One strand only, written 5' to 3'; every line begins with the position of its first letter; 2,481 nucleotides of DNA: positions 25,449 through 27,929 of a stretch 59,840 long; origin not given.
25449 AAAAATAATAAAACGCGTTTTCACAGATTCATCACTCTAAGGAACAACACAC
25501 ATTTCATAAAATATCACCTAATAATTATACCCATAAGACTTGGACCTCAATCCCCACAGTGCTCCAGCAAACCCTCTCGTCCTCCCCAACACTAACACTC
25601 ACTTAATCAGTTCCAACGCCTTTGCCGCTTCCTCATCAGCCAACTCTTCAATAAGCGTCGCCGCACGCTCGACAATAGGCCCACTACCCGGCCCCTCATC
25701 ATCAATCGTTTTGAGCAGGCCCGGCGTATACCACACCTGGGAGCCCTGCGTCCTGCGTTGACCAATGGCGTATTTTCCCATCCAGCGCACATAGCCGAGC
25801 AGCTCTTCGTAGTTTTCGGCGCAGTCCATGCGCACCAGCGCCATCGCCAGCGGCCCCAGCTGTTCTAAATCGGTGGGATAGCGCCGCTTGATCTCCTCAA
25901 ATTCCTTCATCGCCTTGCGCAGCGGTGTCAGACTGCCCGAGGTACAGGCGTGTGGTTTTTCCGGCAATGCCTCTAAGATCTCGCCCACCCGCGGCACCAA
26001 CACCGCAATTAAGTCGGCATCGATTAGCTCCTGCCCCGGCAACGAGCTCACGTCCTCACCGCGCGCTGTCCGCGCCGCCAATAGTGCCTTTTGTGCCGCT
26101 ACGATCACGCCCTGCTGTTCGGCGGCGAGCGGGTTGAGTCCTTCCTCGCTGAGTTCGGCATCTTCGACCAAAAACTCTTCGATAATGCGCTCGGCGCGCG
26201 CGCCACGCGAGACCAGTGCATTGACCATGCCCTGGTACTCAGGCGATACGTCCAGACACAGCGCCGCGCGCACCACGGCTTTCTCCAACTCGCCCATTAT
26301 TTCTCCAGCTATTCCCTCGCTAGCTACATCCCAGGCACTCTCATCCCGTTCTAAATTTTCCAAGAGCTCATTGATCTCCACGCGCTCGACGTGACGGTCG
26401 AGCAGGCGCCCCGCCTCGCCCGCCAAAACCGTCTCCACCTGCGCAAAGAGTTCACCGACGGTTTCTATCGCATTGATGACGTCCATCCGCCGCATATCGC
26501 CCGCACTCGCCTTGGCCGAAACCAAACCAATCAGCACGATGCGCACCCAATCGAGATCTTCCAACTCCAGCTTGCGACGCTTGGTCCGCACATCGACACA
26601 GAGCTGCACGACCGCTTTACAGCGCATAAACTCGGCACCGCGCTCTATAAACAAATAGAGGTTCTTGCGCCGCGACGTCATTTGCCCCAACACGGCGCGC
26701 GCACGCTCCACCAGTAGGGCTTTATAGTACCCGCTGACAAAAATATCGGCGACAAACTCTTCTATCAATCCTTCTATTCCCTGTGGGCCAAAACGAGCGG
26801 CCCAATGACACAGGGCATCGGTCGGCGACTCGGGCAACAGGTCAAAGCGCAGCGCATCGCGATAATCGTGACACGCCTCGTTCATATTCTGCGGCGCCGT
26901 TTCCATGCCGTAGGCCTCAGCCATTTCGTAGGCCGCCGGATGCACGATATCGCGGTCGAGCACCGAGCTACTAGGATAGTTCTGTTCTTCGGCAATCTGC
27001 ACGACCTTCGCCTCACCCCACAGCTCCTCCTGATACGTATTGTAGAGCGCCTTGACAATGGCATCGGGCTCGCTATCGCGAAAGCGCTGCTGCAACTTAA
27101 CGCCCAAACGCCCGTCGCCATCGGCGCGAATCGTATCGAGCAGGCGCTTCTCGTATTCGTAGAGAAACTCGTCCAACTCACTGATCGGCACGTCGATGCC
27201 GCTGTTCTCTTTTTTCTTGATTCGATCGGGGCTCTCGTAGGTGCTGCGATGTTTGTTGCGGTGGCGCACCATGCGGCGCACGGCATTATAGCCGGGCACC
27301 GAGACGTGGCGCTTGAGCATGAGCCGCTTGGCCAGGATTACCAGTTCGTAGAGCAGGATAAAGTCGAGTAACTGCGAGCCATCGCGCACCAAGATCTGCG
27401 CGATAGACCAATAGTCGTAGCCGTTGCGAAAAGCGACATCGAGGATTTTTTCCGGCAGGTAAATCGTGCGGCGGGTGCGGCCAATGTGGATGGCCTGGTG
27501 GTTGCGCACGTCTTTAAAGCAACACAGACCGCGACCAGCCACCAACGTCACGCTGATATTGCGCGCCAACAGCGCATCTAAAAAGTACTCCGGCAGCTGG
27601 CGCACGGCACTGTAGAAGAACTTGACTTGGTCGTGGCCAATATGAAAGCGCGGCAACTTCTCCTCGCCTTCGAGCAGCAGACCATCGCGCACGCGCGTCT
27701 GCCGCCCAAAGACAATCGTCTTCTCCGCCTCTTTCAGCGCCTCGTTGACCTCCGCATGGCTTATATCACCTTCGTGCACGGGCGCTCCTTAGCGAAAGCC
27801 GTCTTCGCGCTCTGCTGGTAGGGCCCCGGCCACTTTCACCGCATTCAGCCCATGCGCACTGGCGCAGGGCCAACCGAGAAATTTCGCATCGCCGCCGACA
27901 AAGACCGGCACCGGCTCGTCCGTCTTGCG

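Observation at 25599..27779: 726-aa protein with no recognisable motif, translationally coupled to fliM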

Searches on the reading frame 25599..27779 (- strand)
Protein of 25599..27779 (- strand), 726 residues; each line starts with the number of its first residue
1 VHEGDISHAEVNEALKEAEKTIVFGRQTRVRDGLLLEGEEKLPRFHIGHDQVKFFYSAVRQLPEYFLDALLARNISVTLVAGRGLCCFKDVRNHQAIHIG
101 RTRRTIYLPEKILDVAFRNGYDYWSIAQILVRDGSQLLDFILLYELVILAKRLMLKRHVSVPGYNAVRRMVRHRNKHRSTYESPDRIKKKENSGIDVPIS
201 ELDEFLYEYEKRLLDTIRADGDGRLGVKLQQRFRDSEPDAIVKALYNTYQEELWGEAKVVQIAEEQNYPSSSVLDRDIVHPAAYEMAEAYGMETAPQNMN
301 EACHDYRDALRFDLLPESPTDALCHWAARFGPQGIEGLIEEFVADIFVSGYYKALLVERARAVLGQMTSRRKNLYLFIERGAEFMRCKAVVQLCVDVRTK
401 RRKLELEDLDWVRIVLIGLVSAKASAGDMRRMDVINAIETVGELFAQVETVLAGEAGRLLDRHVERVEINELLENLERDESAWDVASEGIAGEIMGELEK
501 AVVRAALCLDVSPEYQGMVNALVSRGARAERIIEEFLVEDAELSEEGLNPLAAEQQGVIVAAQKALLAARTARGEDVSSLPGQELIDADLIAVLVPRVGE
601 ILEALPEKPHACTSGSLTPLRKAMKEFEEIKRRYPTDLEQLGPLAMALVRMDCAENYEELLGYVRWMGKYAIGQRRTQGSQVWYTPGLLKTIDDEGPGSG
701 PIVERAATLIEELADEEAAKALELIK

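Call 7: search_protein_families(library=pfam, proteins=[window:25599-27779:-], max_evalue=0.01)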
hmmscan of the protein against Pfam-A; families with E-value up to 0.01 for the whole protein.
window:25599-27779:- (726 aa): 0 families

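Call 8: search_protein_families(library=ncbifam, proteins=[window:25599-27779:-], max_evalue=0.01)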
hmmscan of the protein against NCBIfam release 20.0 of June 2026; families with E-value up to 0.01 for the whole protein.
window:25599-27779:- (726 aa): 0 families

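Call 12: find_homologous_proteins(query=window:25599-27779:-)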
Query window:25599-27779:- (726 aa): 86 proteins with E <= 0.001 among 8000 candidates.
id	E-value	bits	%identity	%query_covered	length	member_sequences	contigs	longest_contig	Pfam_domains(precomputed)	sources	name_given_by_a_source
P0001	0.0e+0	1613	100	100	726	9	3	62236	-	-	-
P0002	0.0e+0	1469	90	100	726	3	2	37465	-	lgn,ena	-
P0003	0.0e+0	1386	86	100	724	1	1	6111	-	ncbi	-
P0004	0.0e+0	1380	85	100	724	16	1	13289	-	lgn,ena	-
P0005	0.0e+0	1367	84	100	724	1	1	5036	-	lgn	-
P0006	0.0e+0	1226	83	91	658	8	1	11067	-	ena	-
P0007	2.0e-293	993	63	100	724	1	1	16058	-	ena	-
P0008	1.2e-283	961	61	98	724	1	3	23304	-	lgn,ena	-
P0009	3.5e-209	715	49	99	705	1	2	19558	-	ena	-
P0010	7.6e-186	638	47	98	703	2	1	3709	-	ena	-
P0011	1.2e-185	637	48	99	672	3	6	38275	-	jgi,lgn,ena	jgi:hypothetical protein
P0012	1.0e-180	621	46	99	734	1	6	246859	-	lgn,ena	-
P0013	1.1e-179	617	46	99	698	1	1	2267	-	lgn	-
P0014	8.2e-179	615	46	100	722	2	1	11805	-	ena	-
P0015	5.6e-178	612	46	99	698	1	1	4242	-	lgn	-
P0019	4.4e-172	592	45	99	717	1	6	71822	-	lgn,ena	-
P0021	1.6e-160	554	42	99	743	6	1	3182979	-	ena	-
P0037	7.2e-137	476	39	98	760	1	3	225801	-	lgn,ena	-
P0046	8.4e-74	268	40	48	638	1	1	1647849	-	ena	-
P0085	1.1e-43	168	31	47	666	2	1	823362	-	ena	-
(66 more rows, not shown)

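Call 13: find_encoding_contigs(protein=P0021, flank=10000, max_places=2)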
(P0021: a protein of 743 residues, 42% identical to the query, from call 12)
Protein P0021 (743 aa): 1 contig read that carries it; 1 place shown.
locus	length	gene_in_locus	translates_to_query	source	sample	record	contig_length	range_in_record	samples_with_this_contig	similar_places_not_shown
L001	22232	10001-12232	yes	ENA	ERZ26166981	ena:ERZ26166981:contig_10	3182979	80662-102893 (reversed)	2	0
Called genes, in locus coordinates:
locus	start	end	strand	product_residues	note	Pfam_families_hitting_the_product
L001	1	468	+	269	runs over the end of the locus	PF00106:adh_short, PF08659:KR, PF13561:adh_short_C2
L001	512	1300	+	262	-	PF00072:Response_reg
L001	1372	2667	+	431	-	PF14690:Zn_ribbon_ISL3 (weak), PF01610:DDE_Tnp_ISL3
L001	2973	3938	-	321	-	PF12760:Zn_ribbon_IS1595, PF12762:DDE_Tnp_IS1595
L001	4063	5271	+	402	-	PF03219:TLC (weak)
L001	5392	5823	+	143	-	PF01797:Y1_Tnp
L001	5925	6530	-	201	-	PF13557:Phenol_MetA_deg (weak)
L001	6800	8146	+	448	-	PF02321:OEP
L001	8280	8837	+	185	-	PF03938:OmpH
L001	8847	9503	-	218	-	PF03883:H2O2_YaaD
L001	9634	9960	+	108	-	PF02633:Creatininase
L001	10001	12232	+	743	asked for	-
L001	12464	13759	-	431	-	PF14690:Zn_ribbon_ISL3 (weak), PF01610:DDE_Tnp_ISL3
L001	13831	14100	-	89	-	-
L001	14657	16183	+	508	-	PF13701:DDE_Tnp_1_4, PF01609:DDE_Tnp_1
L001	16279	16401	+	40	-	-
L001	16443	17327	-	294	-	PF05721:PhyH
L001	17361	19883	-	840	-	-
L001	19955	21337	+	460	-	PF08668:HDOD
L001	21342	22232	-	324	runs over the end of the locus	PF00291:PALP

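Call 14: find_encoding_contigs(protein=P0046, flank=10000, max_places=2)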
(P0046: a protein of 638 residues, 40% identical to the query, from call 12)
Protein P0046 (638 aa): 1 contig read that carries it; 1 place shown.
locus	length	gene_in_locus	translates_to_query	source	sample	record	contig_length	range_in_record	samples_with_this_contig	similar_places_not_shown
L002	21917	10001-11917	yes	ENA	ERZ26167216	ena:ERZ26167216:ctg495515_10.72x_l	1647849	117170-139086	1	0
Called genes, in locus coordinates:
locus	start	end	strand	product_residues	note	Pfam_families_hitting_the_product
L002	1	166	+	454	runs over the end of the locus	PF00884:Sulfatase, PF01663:Phosphodiest, PF16347:SGSH_C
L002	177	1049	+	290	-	PF05721:PhyH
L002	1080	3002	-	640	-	PF20581:DUF6785, PF20580:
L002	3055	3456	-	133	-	PF13473:Cupredoxin_1, PF00127:Copper-bind (faint)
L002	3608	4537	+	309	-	PF12760:Zn_ribbon_IS1595, PF12762:DDE_Tnp_IS1595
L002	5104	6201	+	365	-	-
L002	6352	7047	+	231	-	PF13505:OMP_b-brl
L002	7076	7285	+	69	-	-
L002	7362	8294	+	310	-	-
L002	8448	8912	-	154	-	PF00702:Hydrolase, PF13419:HAD_2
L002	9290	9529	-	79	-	PF01402:RHH_1 (weak), PF19807:DUF6290 (weak)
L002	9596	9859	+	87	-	PF01850:PIN (weak)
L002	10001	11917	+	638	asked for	-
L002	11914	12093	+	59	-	-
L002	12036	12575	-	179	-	PF00528:BPD_transp_1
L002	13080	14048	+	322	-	PF00248:Aldo_ket_red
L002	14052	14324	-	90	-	PF01850:PIN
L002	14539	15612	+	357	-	PF13173:AAA_14, PF13635:DUF4143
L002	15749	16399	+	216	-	PF00025:Arf (weak), PF00071:Ras, PF08477:Roc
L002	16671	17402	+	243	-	PF01909:NTP_transf_2 (weak), PF18765:Polbeta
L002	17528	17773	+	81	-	-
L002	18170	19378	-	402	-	PF07592:DDE_Tnp_ISAZ013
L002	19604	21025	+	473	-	PF13701:DDE_Tnp_1_4, PF01609:DDE_Tnp_1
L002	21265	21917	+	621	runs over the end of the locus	PF20581:DUF6785, PF20580:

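Call 15: find_encoding_contigs(protein=P0085, flank=10000, max_places=2)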
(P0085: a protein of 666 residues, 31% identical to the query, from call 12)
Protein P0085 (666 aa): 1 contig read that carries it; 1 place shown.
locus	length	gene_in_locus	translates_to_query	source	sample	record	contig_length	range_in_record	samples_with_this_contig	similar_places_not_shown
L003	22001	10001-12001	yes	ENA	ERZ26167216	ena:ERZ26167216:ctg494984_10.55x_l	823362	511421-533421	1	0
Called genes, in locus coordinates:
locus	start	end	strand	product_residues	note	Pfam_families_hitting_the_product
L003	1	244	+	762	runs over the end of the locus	PF00664:ABC_membrane, PF00005:ABC_tran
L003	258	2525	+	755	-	PF00664:ABC_membrane, PF00005:ABC_tran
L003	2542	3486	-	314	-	PF02749:QRPTase_N, PF01729:QRPTase_C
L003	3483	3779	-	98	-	-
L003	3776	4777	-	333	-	-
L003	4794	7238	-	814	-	PF19501:PcRGLX_1st, PF21345:PcRGLX_2nd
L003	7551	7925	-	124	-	PF00072:Response_reg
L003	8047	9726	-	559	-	PF00801:PKD (faint), PF18911:PKD_4, PF22352:K319L-like_PKD, PF18911:PKD_4 (weak), PF22352:K319L-like_PKD, PF18911:PKD_4 (weak), PF22352:K319L-like_PKD, PF03781:FGE-sulfatase, +4 more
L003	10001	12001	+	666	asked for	-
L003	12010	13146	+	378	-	-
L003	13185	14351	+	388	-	PF00266:Aminotran_5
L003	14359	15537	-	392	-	PF00155:Aminotran_1_2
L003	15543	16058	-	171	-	PF00186:DHFR_1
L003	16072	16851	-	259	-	PF00005:ABC_tran, PF13304:AAA_21 (weak)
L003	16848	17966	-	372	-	PF13466:STAS_2, PF02405:MlaE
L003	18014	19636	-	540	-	-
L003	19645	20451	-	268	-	PF03886:ABC_trans_aux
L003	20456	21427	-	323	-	PF02470:MlaD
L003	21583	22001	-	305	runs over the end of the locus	PF00781:DAGK_cat, PF19279:YegS_C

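Call 16: find_encoding_contigs(protein=P0012, flank=10000, max_places=2)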
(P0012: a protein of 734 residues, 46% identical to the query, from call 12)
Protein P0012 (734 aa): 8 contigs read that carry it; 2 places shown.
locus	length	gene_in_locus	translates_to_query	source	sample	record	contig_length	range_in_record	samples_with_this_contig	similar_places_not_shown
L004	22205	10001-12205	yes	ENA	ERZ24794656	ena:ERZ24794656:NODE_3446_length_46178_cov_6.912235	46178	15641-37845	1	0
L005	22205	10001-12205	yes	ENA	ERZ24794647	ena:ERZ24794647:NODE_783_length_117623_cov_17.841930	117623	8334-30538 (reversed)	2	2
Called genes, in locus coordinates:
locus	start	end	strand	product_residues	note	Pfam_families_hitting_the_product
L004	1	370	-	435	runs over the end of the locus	-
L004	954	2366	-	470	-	PF00072:Response_reg, PF00158:Sigma54_activat, PF14532:Sigma54_activ_2, PF07728:AAA_5 (faint), PF25601:AAA_lid_14, PF02954:HTH_8 (weak)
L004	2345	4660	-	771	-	PF21623:HK_sensor_dom_bact (weak), PF00672:HAMP, PF00989:PAS (weak), PF08448:PAS_4, PF13188:PAS_8 (faint), PF00512:HisKA, PF02518:HATPase_c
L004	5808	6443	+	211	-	-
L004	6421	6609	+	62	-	PF12728:HTH_17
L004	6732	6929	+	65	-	-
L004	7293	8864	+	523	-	PF00239:Resolvase, PF07508:Recombinase, PF13408:Zn_ribbon_recom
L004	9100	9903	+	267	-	PF04909:Amidohydro_2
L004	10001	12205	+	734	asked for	-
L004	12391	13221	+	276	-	-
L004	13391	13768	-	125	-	PF00903:Glyoxalase, PF18029:Glyoxalase_6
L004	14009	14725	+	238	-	PF04893:Yip1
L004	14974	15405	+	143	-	PF00072:Response_reg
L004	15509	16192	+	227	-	PF26351:DUF8091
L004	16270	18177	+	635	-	PF07944:Beta-AFase-like_GH127_cat, PF20736:Glyco_hydro127M, PF20737:Glyco_hydro127C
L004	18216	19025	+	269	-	PF01261:AP_endonuc_2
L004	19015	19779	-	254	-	PF00977:His_biosynth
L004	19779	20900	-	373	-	PF02746:MR_MLE_N, PF13378:MR_MLE_C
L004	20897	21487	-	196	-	PF03602:Cons_hypoth95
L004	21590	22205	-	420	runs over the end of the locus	-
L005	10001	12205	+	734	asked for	-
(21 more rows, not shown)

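Call 17: find_encoding_contigs(protein=P0008, flank=10000, max_places=2)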
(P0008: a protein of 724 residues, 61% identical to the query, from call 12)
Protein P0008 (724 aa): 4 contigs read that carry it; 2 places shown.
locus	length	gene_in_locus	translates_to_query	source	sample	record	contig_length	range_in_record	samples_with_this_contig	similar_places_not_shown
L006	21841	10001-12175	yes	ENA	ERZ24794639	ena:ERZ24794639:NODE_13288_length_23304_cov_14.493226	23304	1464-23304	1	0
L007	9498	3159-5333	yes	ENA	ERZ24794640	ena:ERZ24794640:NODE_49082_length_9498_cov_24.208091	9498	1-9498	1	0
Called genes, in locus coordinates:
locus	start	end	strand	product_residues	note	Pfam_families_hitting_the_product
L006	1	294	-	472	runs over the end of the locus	PF00989:PAS, PF13188:PAS_8 (weak), PF08448:PAS_4, PF13426:PAS_9, PF08447:PAS_3, PF00158:Sigma54_activat, PF14532:Sigma54_activ_2, PF25601:AAA_lid_14, +2 more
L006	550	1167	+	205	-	PF01210:NAD_Gly3P_dh_N (faint), PF03446:NAD_binding_2 (weak), PF03807:F420_oxidored, PF07991:KARI_N (weak)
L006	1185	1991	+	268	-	PF00903:Glyoxalase, PF18029:Glyoxalase_6 (faint)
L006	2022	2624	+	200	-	PF04264:YceI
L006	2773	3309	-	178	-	-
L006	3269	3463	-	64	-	-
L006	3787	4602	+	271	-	PF04909:Amidohydro_2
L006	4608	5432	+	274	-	PF05721:PhyH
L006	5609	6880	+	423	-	PF01706:FliG_C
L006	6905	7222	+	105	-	PF01052:FliMN_C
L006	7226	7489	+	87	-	PF01052:FliMN_C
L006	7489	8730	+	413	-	PF03448:MgtE_N (faint), PF14842:FliG_N, PF14841:FliG_M, PF14842:FliG_N (weak), PF01706:FliG_C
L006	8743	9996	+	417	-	PF02154:FliM, PF01052:FliMN_C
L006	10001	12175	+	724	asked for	-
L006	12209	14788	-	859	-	PF00999:Na_H_Exchanger, PF02254:TrkA_N, PF02080:TrkA_C, PF02254:TrkA_N, PF02080:TrkA_C (weak)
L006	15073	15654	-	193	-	PF03929:PepSY_TM, PF16357:PepSY_TM_like_2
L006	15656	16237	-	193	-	-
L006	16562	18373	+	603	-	PF00005:ABC_tran, PF13304:AAA_21 (faint)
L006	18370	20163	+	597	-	PF00664:ABC_membrane (weak), PF00005:ABC_tran, PF13304:AAA_21 (faint)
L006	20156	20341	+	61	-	-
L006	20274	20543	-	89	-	PF00076:RRM_1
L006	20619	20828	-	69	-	PF00313:CSD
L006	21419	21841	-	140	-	?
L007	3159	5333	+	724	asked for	-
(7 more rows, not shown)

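Call 18: find_encoding_contigs(protein=P0037, flank=10000, max_places=2)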
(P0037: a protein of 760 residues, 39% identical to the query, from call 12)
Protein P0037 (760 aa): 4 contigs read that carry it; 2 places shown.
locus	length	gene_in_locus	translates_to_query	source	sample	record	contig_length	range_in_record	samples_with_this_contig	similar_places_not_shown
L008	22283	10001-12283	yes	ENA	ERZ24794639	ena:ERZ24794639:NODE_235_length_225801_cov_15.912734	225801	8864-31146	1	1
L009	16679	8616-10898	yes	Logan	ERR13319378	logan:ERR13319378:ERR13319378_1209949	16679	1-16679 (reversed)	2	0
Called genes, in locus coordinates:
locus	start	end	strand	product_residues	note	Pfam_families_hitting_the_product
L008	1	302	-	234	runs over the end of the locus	PF00106:adh_short, PF01370:Epimerase (weak), PF08659:KR (weak), PF23441:SDR, PF13460:NAD_binding_10, PF13561:adh_short_C2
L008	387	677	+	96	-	PF07876:Dabb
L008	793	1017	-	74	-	PF12441:CopG_antitoxin (weak)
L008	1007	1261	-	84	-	PF04365:BrnT_toxin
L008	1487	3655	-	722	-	PF00144:Beta-lactamase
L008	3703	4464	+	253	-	PF00106:adh_short, PF08659:KR, PF13561:adh_short_C2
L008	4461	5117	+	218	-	PF04199:Cyclase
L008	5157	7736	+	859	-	PF16126:DUF4838, PF06452:CBM9_1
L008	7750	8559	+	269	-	PF04909:Amidohydro_2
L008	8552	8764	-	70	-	-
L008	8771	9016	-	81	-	-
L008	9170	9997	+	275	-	PF05721:PhyH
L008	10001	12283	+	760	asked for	-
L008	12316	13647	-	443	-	PF01554:MatE, PF03023:MurJ, PF01554:MatE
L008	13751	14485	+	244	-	-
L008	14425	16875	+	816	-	PF02321:OEP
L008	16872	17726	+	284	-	PF00027:cNMP_binding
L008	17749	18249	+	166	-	PF00072:Response_reg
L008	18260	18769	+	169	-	PF00072:Response_reg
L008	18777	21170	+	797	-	PF00989:PAS, PF08448:PAS_4, PF13426:PAS_9, PF08447:PAS_3, PF00989:PAS, PF08448:PAS_4, PF13426:PAS_9, PF00989:PAS, +6 more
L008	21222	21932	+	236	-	PF26351:DUF8091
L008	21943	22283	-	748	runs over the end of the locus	PF12228:DUF3604 (faint)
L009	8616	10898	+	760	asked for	-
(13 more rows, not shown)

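Call 22: search_solved_structures(query=A1, max_evalue=10, show_alignments=2)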
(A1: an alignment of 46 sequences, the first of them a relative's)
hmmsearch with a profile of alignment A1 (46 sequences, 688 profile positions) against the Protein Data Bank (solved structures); distinct sequences matched with E-value up to 10: 5.
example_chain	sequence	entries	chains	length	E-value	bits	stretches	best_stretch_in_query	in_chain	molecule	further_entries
9t8b_A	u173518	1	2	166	0.043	15.7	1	461-567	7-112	de novo CO2 reductase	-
9t8a_A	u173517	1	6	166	0.077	14.9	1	461-567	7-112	A4 CO2 reductase protein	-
5urw_1B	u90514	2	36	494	1.1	11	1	321-404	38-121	TssC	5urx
7pkt_O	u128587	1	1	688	1.2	11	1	549-648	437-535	mL115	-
4uos_A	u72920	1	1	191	5.1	8.9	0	389-554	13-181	DESIGNED HELICAL BUNDLE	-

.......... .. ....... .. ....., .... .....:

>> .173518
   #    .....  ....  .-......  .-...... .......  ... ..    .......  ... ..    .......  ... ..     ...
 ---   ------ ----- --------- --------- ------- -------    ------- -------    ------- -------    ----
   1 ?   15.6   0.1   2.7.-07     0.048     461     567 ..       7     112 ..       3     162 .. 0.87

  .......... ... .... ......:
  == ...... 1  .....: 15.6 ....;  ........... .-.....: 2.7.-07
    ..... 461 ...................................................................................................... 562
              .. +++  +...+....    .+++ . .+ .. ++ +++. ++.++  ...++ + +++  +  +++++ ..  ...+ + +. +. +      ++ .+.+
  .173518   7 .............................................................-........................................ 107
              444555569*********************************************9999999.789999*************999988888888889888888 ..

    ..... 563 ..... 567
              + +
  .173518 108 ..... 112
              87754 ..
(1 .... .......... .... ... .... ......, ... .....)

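Call 25: search_protein_families(library=padloc, proteins=[window:25599-27779:-], max_evalue=0.01)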
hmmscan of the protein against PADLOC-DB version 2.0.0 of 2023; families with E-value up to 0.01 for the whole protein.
window:25599-27779:- (726 aa): 0 families

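Call 35: find_encoding_contigs(protein=P0009, flank=8000, max_places=1)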
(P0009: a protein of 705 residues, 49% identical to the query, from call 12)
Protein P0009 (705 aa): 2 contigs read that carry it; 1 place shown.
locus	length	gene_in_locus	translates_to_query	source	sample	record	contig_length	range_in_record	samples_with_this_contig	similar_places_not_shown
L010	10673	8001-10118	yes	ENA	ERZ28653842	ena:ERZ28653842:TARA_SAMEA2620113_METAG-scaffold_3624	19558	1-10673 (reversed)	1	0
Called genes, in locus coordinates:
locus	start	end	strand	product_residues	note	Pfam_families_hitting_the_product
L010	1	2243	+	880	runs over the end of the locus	PF01839:FG-GAP (faint), PF13517:FG-GAP_3, PF07593:UnbV_ASPIC, PF13860:FlgD_ig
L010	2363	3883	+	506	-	PF01706:FliG_C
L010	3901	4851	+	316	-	-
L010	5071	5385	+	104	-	PF28396:SepQ_C (weak), PF01052:FliMN_C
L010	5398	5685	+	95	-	PF01052:FliMN_C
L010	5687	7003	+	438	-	PF03448:MgtE_N (faint), PF14842:FliG_N, PF14841:FliG_M, PF01706:FliG_C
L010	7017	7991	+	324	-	PF02154:FliM, PF01052:FliMN_C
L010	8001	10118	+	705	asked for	-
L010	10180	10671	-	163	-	?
